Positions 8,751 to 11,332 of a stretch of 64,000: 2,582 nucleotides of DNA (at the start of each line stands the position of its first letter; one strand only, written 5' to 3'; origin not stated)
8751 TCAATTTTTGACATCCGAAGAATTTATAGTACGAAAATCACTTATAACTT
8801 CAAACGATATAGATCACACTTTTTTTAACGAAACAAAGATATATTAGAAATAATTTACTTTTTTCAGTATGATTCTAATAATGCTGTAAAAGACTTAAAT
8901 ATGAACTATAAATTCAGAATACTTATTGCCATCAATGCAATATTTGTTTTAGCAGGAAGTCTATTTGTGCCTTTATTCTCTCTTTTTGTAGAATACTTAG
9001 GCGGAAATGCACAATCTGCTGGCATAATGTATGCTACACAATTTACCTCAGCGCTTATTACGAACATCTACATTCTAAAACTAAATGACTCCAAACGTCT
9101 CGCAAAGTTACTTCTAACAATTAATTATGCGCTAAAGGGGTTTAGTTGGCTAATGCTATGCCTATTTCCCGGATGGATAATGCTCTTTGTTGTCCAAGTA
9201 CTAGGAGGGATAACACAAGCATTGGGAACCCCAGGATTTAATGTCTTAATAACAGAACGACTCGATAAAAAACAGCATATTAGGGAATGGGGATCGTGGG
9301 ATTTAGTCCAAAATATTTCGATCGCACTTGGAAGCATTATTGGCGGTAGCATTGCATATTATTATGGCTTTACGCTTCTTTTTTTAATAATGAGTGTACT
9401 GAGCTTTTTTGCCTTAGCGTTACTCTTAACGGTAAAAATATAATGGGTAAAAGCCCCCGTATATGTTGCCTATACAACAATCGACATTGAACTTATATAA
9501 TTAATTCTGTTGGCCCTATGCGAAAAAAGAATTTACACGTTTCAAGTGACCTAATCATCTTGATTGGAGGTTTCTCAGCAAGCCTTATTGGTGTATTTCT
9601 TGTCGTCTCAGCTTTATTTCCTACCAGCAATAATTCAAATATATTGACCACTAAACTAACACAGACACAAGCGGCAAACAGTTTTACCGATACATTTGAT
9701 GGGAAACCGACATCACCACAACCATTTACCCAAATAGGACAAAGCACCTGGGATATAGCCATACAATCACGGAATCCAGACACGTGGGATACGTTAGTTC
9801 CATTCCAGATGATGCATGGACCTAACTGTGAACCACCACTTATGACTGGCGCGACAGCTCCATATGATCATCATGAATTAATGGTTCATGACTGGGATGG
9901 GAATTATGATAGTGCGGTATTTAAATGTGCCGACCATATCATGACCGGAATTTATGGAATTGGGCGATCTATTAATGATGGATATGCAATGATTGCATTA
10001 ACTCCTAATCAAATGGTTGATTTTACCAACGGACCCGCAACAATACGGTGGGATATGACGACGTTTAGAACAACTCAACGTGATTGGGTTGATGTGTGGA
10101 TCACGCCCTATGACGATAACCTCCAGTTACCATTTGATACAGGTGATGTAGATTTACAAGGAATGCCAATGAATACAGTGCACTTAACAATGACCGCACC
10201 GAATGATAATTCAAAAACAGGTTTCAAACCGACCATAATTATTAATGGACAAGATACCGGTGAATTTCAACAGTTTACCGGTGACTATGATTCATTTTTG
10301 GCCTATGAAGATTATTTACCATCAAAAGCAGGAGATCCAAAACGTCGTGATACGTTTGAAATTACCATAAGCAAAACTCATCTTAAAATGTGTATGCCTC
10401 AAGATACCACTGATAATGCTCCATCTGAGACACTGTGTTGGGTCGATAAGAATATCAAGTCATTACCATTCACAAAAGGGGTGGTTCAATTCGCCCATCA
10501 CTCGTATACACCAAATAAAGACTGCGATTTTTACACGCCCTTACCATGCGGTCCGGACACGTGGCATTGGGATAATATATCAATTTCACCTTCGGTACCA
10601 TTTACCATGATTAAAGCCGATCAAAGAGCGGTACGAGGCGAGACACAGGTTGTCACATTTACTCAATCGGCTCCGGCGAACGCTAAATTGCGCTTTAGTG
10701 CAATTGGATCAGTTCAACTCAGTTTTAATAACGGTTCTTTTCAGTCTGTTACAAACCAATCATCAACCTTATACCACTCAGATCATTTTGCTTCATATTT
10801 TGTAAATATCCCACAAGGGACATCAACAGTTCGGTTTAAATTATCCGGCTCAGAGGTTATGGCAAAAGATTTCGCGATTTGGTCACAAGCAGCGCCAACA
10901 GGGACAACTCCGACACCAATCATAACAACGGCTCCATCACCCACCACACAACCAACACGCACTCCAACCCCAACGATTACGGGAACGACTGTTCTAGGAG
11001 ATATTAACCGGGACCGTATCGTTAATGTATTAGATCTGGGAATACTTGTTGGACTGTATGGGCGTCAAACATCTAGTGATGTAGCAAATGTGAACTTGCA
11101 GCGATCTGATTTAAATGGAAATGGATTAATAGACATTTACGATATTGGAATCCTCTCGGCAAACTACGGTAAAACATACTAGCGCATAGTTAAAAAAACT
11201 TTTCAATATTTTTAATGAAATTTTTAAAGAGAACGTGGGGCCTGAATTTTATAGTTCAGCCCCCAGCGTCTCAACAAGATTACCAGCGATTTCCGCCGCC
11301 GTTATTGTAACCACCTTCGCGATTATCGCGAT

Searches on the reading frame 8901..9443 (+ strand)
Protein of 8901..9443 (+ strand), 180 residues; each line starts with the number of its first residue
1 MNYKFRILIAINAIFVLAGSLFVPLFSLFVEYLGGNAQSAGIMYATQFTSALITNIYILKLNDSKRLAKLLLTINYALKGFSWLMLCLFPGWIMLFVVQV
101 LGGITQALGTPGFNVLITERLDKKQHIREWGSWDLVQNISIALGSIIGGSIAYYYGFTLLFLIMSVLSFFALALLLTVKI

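Call 6: search_protein_families(library=pfam, proteins=[window:8901-9443:+], max_evalue=0.01)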
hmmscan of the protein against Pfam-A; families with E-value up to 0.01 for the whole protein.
window:8901-9443:+ (180 aa): 1 family
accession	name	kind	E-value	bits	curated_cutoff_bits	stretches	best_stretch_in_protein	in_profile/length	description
PF07690.21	MFS_1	-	3.5e-18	66.1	33.4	1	10-176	3-171/347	Major Facilitator Superfamily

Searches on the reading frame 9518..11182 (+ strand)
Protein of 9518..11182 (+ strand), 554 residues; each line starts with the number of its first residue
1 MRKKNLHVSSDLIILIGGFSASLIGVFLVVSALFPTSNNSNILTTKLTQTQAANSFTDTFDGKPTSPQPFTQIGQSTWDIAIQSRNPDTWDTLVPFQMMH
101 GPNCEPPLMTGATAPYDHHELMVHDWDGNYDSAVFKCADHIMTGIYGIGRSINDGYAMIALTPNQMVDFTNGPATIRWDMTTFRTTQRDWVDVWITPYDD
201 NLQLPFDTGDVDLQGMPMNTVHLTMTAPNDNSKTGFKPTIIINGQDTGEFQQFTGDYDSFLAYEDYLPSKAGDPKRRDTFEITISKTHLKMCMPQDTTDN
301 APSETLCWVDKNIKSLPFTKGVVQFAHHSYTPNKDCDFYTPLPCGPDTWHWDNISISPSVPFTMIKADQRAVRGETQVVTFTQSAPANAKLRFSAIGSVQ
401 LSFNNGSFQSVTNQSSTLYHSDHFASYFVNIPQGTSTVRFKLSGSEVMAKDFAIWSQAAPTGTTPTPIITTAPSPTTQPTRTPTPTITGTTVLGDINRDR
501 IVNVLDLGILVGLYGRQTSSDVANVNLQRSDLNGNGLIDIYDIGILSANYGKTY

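Call 6: search_protein_families(library=pfam, proteins=[window:9518-11182:+], max_evalue=0.01)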
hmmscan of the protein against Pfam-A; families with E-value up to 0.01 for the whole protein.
window:9518-11182:+ (554 aa): 1 family
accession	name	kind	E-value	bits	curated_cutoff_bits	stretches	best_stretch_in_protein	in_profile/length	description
PF00404.24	Dockerin_1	-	0.00021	21.9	22.9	1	493-546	1-52/57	Dockerin type I domain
